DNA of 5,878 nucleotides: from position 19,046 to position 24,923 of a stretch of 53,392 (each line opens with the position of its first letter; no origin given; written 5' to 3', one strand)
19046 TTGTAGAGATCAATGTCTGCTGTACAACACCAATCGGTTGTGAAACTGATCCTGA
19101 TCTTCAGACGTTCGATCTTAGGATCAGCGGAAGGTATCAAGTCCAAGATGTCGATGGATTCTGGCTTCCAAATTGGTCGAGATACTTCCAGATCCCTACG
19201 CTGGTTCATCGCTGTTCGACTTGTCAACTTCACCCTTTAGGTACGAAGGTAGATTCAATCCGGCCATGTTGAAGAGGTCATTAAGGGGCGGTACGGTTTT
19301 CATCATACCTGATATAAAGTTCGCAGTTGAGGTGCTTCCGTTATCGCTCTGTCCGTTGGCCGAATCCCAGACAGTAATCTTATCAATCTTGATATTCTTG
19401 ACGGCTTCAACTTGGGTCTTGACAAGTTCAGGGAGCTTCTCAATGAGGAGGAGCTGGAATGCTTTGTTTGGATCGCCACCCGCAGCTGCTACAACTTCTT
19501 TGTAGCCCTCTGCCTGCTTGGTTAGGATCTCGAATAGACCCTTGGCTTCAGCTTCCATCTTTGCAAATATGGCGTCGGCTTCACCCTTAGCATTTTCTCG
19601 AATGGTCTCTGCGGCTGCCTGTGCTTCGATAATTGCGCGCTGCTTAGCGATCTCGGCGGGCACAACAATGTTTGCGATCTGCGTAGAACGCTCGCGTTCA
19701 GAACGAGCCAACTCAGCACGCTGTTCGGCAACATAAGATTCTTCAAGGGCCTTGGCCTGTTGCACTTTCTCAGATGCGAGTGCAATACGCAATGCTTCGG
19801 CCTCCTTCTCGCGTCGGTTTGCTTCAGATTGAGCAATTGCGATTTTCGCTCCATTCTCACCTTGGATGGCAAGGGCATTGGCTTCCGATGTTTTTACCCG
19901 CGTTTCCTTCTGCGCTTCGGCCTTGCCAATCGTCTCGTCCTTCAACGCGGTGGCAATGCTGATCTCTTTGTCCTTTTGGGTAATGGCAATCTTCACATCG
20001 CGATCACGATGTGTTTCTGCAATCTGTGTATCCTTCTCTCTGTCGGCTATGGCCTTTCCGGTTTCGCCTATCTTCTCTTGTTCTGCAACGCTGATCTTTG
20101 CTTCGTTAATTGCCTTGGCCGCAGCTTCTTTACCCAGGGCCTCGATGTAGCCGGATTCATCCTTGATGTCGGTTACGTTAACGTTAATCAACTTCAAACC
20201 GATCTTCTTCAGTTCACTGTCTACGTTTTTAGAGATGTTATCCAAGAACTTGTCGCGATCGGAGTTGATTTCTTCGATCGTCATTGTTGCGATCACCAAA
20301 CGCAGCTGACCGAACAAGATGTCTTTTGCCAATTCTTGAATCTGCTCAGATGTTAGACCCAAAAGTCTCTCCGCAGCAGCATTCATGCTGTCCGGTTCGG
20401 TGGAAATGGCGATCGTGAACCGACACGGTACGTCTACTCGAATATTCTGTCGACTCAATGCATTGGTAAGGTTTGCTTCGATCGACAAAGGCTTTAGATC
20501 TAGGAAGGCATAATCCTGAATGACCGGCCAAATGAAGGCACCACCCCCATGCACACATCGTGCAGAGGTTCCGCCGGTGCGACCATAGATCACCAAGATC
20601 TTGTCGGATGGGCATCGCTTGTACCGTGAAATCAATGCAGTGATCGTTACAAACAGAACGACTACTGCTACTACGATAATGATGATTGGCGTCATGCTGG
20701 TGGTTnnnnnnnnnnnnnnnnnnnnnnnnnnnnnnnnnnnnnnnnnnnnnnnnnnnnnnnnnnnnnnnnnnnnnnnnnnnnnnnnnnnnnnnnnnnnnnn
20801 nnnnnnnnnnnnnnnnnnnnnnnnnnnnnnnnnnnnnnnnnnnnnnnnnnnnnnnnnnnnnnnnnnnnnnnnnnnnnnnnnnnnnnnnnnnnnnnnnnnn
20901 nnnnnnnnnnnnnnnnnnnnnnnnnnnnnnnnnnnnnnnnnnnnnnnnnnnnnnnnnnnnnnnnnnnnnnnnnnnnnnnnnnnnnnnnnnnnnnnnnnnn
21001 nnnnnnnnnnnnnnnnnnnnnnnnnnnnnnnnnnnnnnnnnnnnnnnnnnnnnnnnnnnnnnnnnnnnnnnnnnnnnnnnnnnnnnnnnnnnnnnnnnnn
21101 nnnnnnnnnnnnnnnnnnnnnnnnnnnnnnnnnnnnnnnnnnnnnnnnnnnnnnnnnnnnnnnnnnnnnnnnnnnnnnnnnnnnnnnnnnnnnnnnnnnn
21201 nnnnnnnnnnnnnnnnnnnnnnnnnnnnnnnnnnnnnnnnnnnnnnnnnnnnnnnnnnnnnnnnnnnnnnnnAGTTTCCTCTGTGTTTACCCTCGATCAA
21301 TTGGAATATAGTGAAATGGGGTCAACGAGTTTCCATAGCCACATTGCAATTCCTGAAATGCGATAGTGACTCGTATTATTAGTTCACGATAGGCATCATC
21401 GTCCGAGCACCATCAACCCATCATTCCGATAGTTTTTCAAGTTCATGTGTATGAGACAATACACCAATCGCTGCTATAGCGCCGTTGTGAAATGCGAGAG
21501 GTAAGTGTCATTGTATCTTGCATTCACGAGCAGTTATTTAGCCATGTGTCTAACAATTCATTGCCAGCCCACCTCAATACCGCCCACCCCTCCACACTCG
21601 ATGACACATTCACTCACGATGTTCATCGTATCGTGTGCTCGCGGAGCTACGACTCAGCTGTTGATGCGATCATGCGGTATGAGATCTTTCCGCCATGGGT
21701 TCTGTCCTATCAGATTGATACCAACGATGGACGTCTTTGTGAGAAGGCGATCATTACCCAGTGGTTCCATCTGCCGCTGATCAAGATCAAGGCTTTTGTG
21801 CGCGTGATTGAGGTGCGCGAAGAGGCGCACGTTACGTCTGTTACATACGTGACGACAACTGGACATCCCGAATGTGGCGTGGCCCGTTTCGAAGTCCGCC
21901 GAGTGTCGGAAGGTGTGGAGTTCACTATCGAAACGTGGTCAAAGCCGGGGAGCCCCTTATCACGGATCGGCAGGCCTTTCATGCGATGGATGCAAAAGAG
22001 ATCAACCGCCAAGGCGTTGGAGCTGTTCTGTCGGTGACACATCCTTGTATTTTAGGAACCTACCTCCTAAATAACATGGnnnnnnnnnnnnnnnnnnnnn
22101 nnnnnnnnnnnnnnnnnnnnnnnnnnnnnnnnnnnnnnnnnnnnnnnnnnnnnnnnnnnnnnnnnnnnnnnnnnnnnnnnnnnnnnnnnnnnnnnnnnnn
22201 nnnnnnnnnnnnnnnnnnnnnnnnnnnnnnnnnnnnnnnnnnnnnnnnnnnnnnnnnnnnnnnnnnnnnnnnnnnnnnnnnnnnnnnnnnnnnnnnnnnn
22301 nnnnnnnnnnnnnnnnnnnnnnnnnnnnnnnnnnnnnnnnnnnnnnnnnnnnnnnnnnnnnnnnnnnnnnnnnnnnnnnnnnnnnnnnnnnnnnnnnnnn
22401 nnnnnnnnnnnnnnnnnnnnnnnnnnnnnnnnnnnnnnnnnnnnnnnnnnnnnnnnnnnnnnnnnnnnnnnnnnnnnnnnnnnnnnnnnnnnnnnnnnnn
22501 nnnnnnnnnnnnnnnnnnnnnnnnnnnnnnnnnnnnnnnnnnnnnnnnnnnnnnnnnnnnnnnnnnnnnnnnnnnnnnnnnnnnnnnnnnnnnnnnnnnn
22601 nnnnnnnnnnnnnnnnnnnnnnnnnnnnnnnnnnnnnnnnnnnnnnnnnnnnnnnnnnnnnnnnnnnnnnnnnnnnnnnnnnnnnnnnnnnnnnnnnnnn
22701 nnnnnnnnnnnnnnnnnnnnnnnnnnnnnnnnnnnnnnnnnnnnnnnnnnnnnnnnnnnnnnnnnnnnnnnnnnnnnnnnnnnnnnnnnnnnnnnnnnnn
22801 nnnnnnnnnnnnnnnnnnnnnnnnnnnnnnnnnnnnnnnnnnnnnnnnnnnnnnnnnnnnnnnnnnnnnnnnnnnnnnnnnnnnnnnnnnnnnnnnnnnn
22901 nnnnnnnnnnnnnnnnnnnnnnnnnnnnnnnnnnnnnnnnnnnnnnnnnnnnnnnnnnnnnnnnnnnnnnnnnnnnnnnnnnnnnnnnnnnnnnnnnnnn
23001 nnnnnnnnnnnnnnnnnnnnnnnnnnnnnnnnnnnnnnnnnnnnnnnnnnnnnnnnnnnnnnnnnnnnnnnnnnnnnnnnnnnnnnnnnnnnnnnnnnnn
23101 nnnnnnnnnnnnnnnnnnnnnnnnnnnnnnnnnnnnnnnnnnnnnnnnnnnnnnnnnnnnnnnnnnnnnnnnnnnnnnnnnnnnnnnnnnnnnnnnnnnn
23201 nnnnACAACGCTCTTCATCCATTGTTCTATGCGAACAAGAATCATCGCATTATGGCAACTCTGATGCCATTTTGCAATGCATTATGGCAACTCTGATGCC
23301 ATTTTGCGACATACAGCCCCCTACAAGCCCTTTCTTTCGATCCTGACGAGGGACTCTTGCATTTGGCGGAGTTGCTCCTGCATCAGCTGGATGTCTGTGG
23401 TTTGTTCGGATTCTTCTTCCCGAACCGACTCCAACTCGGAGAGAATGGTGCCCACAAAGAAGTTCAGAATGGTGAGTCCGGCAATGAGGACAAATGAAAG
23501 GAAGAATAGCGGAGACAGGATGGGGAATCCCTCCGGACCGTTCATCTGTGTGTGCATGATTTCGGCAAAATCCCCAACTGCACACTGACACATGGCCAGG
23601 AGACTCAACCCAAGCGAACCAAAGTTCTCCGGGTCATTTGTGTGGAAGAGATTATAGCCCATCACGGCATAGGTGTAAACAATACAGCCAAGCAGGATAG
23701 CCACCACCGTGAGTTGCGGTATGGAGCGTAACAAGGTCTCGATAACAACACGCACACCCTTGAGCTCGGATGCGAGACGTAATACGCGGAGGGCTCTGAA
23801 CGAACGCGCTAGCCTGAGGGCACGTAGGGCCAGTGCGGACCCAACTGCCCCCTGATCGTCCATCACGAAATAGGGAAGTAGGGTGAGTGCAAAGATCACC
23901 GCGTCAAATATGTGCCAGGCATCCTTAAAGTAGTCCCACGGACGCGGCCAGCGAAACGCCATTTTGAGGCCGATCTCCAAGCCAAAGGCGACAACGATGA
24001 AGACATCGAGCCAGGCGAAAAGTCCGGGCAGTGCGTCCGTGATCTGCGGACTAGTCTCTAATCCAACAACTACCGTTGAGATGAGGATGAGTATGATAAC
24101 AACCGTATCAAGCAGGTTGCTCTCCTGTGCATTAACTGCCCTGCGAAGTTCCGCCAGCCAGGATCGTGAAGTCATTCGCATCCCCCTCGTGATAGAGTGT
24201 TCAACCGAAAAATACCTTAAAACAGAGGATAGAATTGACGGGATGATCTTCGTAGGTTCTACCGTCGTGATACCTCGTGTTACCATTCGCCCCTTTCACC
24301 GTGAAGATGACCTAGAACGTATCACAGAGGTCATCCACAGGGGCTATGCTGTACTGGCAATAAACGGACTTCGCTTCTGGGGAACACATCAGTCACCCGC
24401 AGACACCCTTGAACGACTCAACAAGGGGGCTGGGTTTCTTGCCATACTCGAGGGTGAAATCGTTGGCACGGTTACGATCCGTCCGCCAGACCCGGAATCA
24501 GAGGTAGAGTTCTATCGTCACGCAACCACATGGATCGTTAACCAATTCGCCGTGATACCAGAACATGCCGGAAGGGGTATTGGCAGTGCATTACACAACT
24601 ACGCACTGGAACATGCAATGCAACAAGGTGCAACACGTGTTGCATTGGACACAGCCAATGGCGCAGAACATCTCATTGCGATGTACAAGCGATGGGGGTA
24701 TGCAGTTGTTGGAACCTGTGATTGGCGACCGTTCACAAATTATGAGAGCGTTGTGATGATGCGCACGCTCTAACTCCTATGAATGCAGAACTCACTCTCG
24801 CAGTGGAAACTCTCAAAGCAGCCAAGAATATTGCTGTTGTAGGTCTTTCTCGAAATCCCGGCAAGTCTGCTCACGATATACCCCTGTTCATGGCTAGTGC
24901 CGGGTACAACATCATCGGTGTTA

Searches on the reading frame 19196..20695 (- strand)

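Call 89: search_protein_families(library=pfam, proteins=[window:19196-20695:-], max_evalue=0.00001)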
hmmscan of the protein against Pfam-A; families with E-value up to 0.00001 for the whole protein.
window:19196-20695:- (499 aa): 1 family
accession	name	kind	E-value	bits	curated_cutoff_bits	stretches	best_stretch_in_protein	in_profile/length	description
PF01145.31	Band_7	-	5.8e-31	108.3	23.6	1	30-208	5-176/176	SPFH domain / Band 7 family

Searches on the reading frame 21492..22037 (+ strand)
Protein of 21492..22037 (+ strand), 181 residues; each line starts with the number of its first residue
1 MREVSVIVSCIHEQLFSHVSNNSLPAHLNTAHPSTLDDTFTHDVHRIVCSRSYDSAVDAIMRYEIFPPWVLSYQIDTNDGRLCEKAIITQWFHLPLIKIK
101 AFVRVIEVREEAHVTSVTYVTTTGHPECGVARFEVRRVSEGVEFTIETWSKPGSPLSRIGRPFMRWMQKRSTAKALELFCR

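Call 89: search_protein_families(library=pfam, proteins=[window:21492-22037:+], max_evalue=0.00001)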
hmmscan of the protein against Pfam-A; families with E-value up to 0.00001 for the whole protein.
window:21492-22037:+ (181 aa): 1 family
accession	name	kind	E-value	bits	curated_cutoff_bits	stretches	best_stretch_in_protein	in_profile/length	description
PF09348.15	DUF1990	-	2.7e-21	76.7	23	1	38-175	14-154/157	Domain of unknown function (DUF1990)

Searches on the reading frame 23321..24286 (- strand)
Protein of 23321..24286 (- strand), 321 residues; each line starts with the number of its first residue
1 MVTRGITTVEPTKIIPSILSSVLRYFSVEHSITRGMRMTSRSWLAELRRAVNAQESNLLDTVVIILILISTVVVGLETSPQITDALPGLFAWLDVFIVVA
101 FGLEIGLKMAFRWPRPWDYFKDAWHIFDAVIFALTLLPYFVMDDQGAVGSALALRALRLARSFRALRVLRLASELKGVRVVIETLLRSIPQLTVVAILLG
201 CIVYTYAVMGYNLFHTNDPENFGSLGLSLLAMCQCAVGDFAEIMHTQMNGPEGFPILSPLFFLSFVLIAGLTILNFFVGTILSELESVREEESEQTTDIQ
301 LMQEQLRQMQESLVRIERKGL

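Call 9: search_protein_families(library=pfam, proteins=[window:23321-24286:-], max_evalue=0.01)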
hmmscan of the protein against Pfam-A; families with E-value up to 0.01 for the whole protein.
window:23321-24286:- (321 aa): 2 families
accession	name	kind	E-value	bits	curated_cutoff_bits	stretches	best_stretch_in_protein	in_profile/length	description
PF00520.37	Ion_trans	-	4.4e-42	144.4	25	1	58-292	3-240/241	Ion transport protein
PF08016.18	PKD_channel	-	6.9e-08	32.6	22.4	1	164-287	110-224/225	Polycystin cation channel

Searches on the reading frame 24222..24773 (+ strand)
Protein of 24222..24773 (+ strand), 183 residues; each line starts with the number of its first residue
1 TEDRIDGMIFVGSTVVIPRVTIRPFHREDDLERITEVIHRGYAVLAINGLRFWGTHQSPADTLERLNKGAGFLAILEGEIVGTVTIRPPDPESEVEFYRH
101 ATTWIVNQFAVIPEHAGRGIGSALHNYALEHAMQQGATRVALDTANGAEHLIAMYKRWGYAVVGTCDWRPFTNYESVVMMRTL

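Call 9: search_protein_families(library=pfam, proteins=[window:24222-24773:+], max_evalue=0.01)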
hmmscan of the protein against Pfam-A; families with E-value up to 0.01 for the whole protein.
window:24222-24773:+ (183 aa): 8 families
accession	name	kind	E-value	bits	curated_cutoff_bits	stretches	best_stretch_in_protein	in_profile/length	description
PF00583.31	Acetyltransf_1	-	1.2e-17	64.6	20.7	1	61-160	22-116/116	Acetyltransferase (GNAT) family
PF13508.13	Acetyltransf_7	-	4.5e-11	43.4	27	1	72-161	6-83/84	Acetyltransferase (GNAT) domain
PF14542.12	Acetyltransf_CG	-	3.9e-05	24.1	30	1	93-137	13-58/80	GCN5-related N-acetyl-transferase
PF13302.13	Acetyltransf_3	-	4.9e-05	24.5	25.4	1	19-149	1-126/138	Acetyltransferase (GNAT) domain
PF13673.13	Acetyltransf_10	-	5.8e-05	23.5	23.6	1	64-164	24-111/128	Acetyltransferase (GNAT) domain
PF21926.2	FeeM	-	0.00089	19.5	27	1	61-180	26-156/158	N-acyl amino acid synthase FeeM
PF13527.13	Acetyltransf_9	-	0.0013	19.2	25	1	74-162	46-126/127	Acetyltransferase (GNAT) domain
PF16085.10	Phage_holin_3_5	-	0.0069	17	27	1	119-167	57-105/113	Bacteriophage holin Hol, superfamily III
